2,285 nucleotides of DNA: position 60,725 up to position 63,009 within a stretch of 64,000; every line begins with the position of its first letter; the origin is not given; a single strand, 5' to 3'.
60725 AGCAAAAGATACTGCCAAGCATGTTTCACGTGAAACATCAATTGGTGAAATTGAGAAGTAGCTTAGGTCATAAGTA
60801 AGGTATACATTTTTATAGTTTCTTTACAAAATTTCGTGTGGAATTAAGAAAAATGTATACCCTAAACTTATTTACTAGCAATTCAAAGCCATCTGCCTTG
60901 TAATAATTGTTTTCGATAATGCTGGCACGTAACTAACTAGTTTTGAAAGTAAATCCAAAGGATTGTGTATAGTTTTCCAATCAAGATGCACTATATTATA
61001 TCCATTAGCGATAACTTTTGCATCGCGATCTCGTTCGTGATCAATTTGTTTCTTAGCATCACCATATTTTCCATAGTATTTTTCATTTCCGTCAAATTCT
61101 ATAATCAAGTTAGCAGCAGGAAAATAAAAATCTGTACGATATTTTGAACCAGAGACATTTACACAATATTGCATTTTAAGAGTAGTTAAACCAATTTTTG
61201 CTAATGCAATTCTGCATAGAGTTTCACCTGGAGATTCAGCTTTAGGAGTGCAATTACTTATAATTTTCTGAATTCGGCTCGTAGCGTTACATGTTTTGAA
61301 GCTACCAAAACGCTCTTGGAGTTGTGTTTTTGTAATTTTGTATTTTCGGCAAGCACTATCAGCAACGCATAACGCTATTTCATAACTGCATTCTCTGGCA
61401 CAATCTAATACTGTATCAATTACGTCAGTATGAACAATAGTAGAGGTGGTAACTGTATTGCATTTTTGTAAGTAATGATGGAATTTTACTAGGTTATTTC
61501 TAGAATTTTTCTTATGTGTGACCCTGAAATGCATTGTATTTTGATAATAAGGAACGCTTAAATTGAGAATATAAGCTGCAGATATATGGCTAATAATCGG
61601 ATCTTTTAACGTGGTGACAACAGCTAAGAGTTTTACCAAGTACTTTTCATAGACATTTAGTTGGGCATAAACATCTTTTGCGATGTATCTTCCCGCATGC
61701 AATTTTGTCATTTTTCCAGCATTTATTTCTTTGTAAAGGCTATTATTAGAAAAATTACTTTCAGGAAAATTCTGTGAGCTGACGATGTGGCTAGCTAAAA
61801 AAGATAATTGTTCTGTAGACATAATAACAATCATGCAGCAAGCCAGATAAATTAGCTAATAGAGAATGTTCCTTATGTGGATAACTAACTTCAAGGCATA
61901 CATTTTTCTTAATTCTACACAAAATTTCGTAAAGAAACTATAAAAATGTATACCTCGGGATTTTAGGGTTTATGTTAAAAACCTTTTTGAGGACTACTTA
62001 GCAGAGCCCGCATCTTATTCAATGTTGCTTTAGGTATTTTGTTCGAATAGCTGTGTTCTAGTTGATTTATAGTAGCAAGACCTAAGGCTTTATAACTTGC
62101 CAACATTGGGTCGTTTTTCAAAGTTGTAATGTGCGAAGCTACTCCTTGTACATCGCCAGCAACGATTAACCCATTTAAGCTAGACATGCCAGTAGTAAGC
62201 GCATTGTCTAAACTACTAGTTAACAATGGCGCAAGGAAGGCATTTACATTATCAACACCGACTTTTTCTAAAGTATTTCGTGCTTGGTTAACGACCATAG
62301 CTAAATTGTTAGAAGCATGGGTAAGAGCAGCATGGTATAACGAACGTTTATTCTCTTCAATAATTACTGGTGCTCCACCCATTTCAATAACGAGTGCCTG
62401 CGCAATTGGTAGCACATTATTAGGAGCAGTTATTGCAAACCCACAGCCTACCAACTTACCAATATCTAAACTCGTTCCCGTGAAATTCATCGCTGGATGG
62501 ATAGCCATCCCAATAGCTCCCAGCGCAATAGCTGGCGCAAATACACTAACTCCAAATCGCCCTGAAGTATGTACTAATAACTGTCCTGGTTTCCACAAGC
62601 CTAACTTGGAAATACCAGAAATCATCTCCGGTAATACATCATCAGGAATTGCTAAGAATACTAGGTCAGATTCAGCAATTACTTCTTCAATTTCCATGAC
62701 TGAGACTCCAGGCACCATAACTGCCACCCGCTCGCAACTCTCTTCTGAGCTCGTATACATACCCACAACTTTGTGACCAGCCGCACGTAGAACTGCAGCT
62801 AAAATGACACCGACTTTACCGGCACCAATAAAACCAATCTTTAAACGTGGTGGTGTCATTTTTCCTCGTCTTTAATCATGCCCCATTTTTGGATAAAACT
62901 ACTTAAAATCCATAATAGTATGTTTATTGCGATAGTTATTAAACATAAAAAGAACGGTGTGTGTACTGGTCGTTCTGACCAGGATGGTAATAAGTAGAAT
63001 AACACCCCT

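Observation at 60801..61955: DUF559/AbiEi-like nuclease-fold gene bracketed by 61-bp inverted repeats at a conserved synteny break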

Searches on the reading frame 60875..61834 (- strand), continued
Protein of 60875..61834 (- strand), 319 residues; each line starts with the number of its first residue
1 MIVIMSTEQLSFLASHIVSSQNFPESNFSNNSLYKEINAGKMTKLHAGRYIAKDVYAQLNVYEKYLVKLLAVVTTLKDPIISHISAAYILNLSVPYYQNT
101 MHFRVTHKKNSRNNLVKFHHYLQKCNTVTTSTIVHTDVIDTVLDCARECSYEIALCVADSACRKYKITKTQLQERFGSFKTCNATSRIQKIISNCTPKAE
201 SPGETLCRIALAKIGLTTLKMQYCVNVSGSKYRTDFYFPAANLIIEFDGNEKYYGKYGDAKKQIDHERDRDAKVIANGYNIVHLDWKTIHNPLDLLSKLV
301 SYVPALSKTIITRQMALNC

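Call 77: search_solved_structures(query=A2, max_evalue=1, show_alignments=2)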
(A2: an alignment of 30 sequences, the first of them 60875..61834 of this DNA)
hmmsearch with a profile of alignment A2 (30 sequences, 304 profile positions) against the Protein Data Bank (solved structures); distinct sequences matched with E-value up to 1: 3.
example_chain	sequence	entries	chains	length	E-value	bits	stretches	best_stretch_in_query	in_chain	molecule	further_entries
3hrl_A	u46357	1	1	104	5.1e-06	28.9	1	214-302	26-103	Endonuclease-Like Protein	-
6y8q_A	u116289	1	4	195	0.041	16.1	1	10-190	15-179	Abortive phage infection protein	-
9hlo_A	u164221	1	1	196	0.042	16.1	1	10-190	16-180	Abortive infection protein AbiGI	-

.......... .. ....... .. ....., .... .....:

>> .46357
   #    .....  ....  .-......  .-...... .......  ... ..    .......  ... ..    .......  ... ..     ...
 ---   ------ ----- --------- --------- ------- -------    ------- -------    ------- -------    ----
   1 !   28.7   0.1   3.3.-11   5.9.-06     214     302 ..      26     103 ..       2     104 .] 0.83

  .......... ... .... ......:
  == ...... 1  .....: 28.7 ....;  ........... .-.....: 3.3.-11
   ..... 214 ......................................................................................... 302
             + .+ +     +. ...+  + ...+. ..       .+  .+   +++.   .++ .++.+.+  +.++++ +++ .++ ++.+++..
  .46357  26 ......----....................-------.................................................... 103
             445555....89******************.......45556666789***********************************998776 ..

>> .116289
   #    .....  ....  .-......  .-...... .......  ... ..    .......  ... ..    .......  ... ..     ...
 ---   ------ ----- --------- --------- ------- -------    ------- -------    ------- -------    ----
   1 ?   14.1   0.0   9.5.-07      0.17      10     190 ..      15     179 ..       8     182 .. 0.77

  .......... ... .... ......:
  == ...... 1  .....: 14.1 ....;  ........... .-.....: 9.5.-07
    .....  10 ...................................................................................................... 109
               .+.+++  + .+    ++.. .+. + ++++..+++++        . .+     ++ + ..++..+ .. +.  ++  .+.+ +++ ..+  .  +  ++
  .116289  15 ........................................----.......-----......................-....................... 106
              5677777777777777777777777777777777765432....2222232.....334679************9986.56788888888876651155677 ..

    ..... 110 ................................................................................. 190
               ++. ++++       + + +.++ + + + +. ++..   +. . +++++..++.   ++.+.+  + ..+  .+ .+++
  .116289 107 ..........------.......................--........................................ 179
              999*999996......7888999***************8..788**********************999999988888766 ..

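Call 83: find_encoding_contigs(protein=P0312, flank=2500, max_places=3)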
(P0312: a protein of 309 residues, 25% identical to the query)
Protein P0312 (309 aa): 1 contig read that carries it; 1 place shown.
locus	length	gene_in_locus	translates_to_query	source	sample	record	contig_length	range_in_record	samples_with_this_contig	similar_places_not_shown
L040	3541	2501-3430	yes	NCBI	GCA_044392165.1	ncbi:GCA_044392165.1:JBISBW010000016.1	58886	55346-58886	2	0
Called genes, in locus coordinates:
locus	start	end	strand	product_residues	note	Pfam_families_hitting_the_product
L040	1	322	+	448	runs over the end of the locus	PF00069:Pkinase, PF03109:ABC1 (faint), PF07714:PK_Tyr_Ser-Thr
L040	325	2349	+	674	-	PF00069:Pkinase, PF07714:PK_Tyr_Ser-Thr, PF01636:APH (faint), PF03109:ABC1 (weak), PF03793:PASTA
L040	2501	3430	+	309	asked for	-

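Call 89: predict_structure(alignment_id=A2)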
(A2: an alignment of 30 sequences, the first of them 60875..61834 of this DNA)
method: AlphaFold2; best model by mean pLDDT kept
length: 319 residues; sequences in the alignment: 30
mean_pLDDT: 92.2   pTM: 0.89
mean pLDDT of the five models: 92.2, 91.2, 91.0, 90.8, 89.3
residues with pLDDT >= 90: 260; 70-90: 45; 50-70: 12; < 50: 2
segments of 3 or more residues with pLDDT < 50: none
pLDDT, mean of each block of 10 residues (from residue 1): 73 93 72 91 94 96 95 95 97 94 96 96 94 95 98 98 98 95 94 98 97 94 96 96 94 73 91 97 96 94 85 75
secondary structure, 60 per line:
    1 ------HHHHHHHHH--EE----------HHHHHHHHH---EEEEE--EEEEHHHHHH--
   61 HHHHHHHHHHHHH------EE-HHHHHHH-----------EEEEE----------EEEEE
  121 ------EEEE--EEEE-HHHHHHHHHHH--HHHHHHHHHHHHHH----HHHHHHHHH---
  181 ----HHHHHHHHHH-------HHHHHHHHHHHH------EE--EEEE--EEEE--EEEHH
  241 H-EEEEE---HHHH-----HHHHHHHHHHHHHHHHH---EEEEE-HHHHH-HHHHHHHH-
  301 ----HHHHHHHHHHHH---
elements in order: H7-15 H30-38 E42-46 E49-52 H53-58 H61-73 H83-89 E101-105 E116-120 E127-130 E133-136 H138-148 H151-164 H169-177 H185-194 H202-213 E224-227 E230-233 E236-238 E243-247 H251-254 H260-276 E280-284 H286-290 H292-299 H305-316

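Call 93: fold_search(model_id=the predicted structure, library=pdb)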
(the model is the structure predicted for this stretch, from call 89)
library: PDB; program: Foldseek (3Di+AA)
matches with E <= 10: 226; with E <= 0.001: 2
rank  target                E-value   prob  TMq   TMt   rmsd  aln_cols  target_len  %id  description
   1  6y8q_A                2.8e-05  1.00  0.34  0.49   7.7       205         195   14  AbiEi antitoxin from Streptococcus agalactiae (released 2020-12-16)
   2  6y8q_D                8.7e-04  1.00  0.32  0.47   7.8       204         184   15  AbiEi antitoxin from Streptococcus agalactiae (released 2020-12-16)
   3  9g6k_L9               9.3e-03  0.99  0.25  0.17  16.9       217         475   10  LSU structure derived from the LSU sample of the mitoribosome from T. gondii. (released 2024-12-11)
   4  3r3p_B                1.4e-02  1.00  0.25  0.72   2.9       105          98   13  Homing Endonuclease I-Bth0305I Catalytic Domain (released 2011-10-05)
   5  9i05_Xg               1.6e-02  0.60  0.25  0.17  18.3       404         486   10  Cryo-EM structure of the large subunit of the mitochondrial ribosome from Toxoplasma gondii (released 2025-06-11)
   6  1vsr                  2.2e-02  1.00  0.23  0.50   4.7       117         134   11  VERY SHORT PATCH REPAIR (VSR) ENDONUCLEASE FROM ESCHERICHIA COLI (released 1999-10-27)
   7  9i05_Xi               2.3e-02  0.80  0.19  0.15  15.8       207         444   11  Cryo-EM structure of the large subunit of the mitochondrial ribosome from Toxoplasma gondii (released 2025-06-11)
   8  9i05_Xv               2.4e-02  0.66  0.18  0.15  15.3       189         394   15  Cryo-EM structure of the large subunit of the mitochondrial ribosome from Toxoplasma gondii (released 2025-06-11)
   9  9g6k_LJ               2.9e-02  0.90  0.23  0.17  15.3       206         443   14  LSU structure derived from the LSU sample of the mitoribosome from T. gondii. (released 2024-12-11)
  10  9i05_Xl               3.6e-02  0.85  0.22  0.17  14.9       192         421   13  Cryo-EM structure of the large subunit of the mitochondrial ribosome from Toxoplasma gondii (released 2025-06-11)
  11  6z1p_AS               3.6e-02  0.23  0.18  0.10  18.3       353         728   10  Structure of the mitochondrial ribosome from Tetrahymena thermophila (released 2020-06-24)
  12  9g6k_Li               3.8e-02  0.84  0.21  0.15  15.3       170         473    9  LSU structure derived from the LSU sample of the mitoribosome from T. gondii. (released 2024-12-11)
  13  4par_B                5.1e-02  0.96  0.21  0.21   8.7       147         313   18  The 5-Hydroxymethylcytosine-Specific Restriction Enzyme AbaSI in a Complex with Product-like DNA (released 2014-06-25)
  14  4oky                  5.7e-02  0.90  0.19  0.21   8.4       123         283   18  Crystal structure of PvuRts1I, a 5-hydroxymethylcytosine DNA restriction endonuclease (released 2014-09-10)
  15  7ojj                  7.5e-02  0.35  0.20  0.05  15.9       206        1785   11  Lassa virus L protein with endonuclease and C-terminal domains in close proximity [MID-LINK] (released 2021-12-01)
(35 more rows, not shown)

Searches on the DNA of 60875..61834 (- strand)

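Call 81: search_rna_families(sources=[L030, L031, L032, L033, L036, L037], threshold=evalue, max_evalue=0.1)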
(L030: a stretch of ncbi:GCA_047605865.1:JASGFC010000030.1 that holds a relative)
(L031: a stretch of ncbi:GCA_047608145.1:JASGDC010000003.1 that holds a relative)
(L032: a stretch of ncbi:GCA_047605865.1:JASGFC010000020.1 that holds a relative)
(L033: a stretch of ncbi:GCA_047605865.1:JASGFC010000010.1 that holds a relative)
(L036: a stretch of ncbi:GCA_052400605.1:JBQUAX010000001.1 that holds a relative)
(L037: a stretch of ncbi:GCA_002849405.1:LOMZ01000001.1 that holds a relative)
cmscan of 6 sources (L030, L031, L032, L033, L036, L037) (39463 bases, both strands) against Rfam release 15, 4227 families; matches with E-value up to 0.1: 7.
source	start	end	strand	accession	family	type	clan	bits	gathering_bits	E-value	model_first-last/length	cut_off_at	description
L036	2323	2384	+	RF04076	mir-H11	Gene; miRNA;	-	52.6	70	1.9e-07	1-72/72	no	mir-H11 microRNA precursor family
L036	2323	2384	-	RF04076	mir-H11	Gene; miRNA;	-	52.3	70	2.3e-07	1-72/72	no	mir-H11 microRNA precursor family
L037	2120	2195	+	RF03424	mir-4856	Gene; miRNA;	-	47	70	1.5e-06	1-84/84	no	mir-4856 microRNA precursor family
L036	3555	3610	+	RF03418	mir-3198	Gene; miRNA;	-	35.6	91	0.0028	1-80/80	no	mir-3198 microRNA precursor family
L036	3548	3617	+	RF03820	mir-5429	Gene; miRNA;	-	35.3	80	0.0021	1-83/83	no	mir-5429 microRNA precursor family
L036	3554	3611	-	RF03726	mir-m21-1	Gene; miRNA;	-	32.6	84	0.011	1-74/74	no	mir-m21-1 microRNA precursor family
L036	2325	2382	+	RF03726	mir-m21-1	Gene; miRNA;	-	29.3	84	0.087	1-74/74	no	mir-m21-1 microRNA precursor family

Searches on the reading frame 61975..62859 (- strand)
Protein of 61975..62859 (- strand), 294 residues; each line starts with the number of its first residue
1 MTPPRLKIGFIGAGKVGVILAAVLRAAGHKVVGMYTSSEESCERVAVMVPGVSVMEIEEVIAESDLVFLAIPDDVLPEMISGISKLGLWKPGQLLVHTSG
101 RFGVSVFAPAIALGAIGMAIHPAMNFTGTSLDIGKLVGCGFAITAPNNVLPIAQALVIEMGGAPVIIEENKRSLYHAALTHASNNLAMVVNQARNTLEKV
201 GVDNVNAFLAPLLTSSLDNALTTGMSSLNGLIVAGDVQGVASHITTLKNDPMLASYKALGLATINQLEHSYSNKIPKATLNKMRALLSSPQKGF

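Call 4: search_protein_families(library=pfam, proteins=[window:61975-62859:-], max_evalue=0.1)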
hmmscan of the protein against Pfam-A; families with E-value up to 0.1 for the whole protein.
window:61975-62859:- (294 aa): 14 families
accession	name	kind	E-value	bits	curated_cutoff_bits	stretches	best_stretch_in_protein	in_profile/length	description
PF10727.15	Rossmann-like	-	3.2e-31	108.3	23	1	2-122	11-131/131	Rossmann-like domain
PF10728.14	DUF2520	-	1.2e-24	86.9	25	1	140-262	2-124/125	Domain of unknown function (DUF2520)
PF03807.23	F420_oxidored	-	1.9e-11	44.9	21.6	1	7-83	1-79/94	NADP oxidoreductase coenzyme F420-dependent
PF02826.25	2-Hacid_dh_C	-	6.4e-08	32.6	25.1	1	7-99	38-127/178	D-isomer specific 2-hydroxyacid dehydrogenase, NAD binding domain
PF07991.19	KARI_N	-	1.9e-06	28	20.6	1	7-80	6-77/165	Acetohydroxy acid isomeroreductase, NADPH-binding domain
PF03446.21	NAD_binding_2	-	7.1e-06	26.6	21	1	7-98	1-92/161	NAD binding domain of 6-phosphogluconate dehydrogenase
PF01210.29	NAD_Gly3P_dh_N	-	4.9e-05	23.8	23.1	1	7-96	1-100/158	NAD-dependent glycerol-3-phosphate dehydrogenase N-terminus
PF01408.29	GFO_IDH_MocA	-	0.00084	20.5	24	1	6-79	1-78/120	Oxidoreductase family, NAD-binding Rossmann fold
PF01488.26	Shikimate_DH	-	0.0011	19.5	24.3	1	7-71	14-83/138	Shikimate / quinate 5-dehydrogenase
PF03721.20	UDPG_MGDP_dh_N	-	0.02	14.9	27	1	7-34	2-29/187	UDP-glucose/GDP-mannose dehydrogenase family, NAD binding domain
PF01118.30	Semialdhyde_dh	-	0.025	15.4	26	1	7-85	1-88/121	Semialdehyde dehydrogenase, NAD binding domain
PF02254.24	TrkA_N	-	0.043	14.6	23.8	0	11-45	4-37/116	TrkA-N domain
PF02558.23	ApbA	-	0.066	13.3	22.2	0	8-36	1-29/150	Ketopantoate reductase PanE/ApbA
PF02737.24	3HCDH_N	-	0.096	13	22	0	7-46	1-39/180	3-hydroxyacyl-CoA dehydrogenase, NAD binding domain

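Call 20: find_homologous_proteins(query=window:61975-62859:-, max_evalue=1e-20)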
Query window:61975-62859:- (294 aa): 1990 proteins with E <= 1e-20 among 6353 candidates; the best 120 are listed.
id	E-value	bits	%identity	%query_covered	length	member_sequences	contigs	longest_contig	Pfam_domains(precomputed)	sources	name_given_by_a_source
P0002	9.8e-175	598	96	100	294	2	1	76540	PF10727.16,PF10728.15,PF03446.22,PF02826.26,PF03807.24,PF07991.19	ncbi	ncbi:MAG: DUF2520 domain-containing protein [Micrococcaceae bacterium]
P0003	6.3e-94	333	55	97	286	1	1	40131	PF10727.16,PF10728.15,PF03807.24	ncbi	ncbi:MAG: DUF2520 domain-containing protein [Micrococcaceae bacterium]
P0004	4.8e-81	290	51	90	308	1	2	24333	PF10727.16,PF10728.15,PF03807.24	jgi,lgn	-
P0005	1.7e-80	289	51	90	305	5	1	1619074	PF10727.16,PF10728.15,PF03807.24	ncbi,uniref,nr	ncbi:DUF2520 domain-containing protein [Kineosporia sp. NBRC 101731]|uniref:Rossmann-like and DUF252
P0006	1.0e-79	286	49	99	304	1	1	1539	PF10727.16,PF10728.15,PF03807.24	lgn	-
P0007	1.7e-79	285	49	99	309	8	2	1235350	PF10727.16,PF10728.15,PF03807.24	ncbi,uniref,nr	ncbi:DUF2520 domain-containing protein [Kineosporia rhizophila]|uniref:Rossmann-like and DUF2520 dom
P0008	3.5e-79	284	53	83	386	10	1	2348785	PF10727.16,PF10728.15,PF03807.24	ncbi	ncbi:Rossmann-like and DUF2520 domain-containing protein [Actinobaculum suis]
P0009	3.8e-79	284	55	83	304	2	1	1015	PF10727.16,PF10728.15,PF03807.24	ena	-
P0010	1.7e-78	282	50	96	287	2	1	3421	PF10727.16,PF10728.15,PF03807.24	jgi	jgi:predicted short-subunit dehydrogenase-like oxidoreductase (DUF2520 family)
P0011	2.6e-78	281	48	98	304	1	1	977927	PF10727.16,PF10728.15,PF03807.24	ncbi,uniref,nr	ncbi:Rossmann-like and DUF2520 domain-containing protein [Kineosporia corallincola]|uniref:Rossmann-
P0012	6.5e-78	280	53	84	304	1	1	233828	PF10727.16,PF10728.15,PF03807.24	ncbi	ncbi:Rossmann-like and DUF2520 domain-containing protein [Arthrobacter sp. TMN-37]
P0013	2.0e-77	278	48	99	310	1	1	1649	PF10727.16,PF10728.15,PF03807.24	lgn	-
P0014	2.4e-77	278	49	98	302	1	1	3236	PF10727.16,PF10728.15,PF03807.24,PF07991.19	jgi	jgi:predicted short-subunit dehydrogenase-like oxidoreductase (DUF2520 family)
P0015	2.6e-77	278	56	83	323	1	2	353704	PF10727.16,PF10728.15,PF03807.24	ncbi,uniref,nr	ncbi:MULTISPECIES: DUF2520 domain-containing protein [Arthrobacter]|uniref:DUF2520 domain-containing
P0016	2.6e-77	278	56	83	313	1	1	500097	PF10727.16,PF10728.15,PF03807.24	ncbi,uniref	ncbi:Rossmann-like and DUF2520 domain-containing protein [Arthrobacter sp. NPDC090010]|uniref:Rossma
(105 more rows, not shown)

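Call 22: find_encoding_contigs(protein=P0002, flank=10000)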
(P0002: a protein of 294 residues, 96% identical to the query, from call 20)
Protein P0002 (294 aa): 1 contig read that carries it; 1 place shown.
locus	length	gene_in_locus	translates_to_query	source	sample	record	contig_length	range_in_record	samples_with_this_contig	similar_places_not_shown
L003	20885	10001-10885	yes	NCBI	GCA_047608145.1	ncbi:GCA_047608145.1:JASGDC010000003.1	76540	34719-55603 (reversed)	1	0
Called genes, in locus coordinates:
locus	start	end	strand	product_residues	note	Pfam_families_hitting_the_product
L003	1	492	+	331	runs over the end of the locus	PF01171:ATP_bind_3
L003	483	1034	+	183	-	PF00156:Pribosyltran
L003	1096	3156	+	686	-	PF06480:FtsH_ext, PF00004:AAA, PF07728:AAA_5 (faint), PF17862:AAA_lid_3, PF01434:Peptidase_M41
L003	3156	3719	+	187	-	PF01227:GTP_cyclohydroI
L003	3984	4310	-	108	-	PF07876:Dabb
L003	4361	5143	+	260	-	PF00809:Pterin_bind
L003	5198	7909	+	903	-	PF12419:DUF3670, PF04851:ResIII, PF00176:SNF2-rel_dom, PF00271:Helicase_C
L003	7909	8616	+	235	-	-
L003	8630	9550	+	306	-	PF02152:FolB, PF01288:HPPK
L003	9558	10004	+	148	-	PF11377:DUF3180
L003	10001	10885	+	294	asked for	PF02826:2-Hacid_dh_C (weak), PF03446:NAD_binding_2 (weak), PF03807:F420_oxidored, PF07991:KARI_N (weak), PF10727:Rossmann-like, PF10728:DUF2520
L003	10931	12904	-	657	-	PF00367:PTS_EIIB, PF02378:PTS_EIIC, PF00358:PTS_EIIA_1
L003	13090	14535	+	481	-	PF00251:Glyco_hydro_32N, PF04616:Glyco_hydro_43 (faint), PF08244:Glyco_hydro_32C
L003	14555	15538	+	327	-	PF00356:LacI, PF00532:Peripla_BP_1, PF13407:Peripla_BP_4, PF13377:Peripla_BP_3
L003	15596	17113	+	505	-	PF01336:tRNA_anti-codon, PF00152:tRNA-synt_2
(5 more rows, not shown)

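Call 23: find_encoding_contigs(protein=P0003, flank=10000)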
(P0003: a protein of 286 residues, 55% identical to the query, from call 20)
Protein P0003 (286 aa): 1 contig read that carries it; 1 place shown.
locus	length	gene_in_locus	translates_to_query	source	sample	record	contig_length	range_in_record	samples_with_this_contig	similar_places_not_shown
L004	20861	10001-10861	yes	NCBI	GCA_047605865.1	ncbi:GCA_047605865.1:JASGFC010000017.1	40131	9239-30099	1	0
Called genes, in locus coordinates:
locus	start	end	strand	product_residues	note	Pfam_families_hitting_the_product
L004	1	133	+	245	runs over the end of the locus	-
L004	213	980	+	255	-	PF00809:Pterin_bind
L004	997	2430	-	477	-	-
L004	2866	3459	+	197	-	-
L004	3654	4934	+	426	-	PF13173:AAA_14, PF13635:DUF4143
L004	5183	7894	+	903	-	PF12419:DUF3670, PF04851:ResIII (faint), PF00176:SNF2-rel_dom, PF00271:Helicase_C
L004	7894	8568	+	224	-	PF04434:SWIM (faint)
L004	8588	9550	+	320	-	PF02152:FolB, PF01288:HPPK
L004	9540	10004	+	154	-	PF11377:DUF3180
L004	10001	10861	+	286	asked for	PF03807:F420_oxidored, PF10727:Rossmann-like, PF10728:DUF2520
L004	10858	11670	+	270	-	PF02569:Pantoate_ligase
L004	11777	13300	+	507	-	PF01336:tRNA_anti-codon, PF00152:tRNA-synt_2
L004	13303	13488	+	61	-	-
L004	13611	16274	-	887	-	PF02861:Clp_N, PF00004:AAA, PF17871:AAA_lid_9, PF00158:Sigma54_activat, PF00004:AAA, PF07724:AAA_2, PF07728:AAA_5, PF10431:ClpB_D2-small, +12 more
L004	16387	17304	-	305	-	PF00730:HhH-GPD, PF00633:HHH (weak)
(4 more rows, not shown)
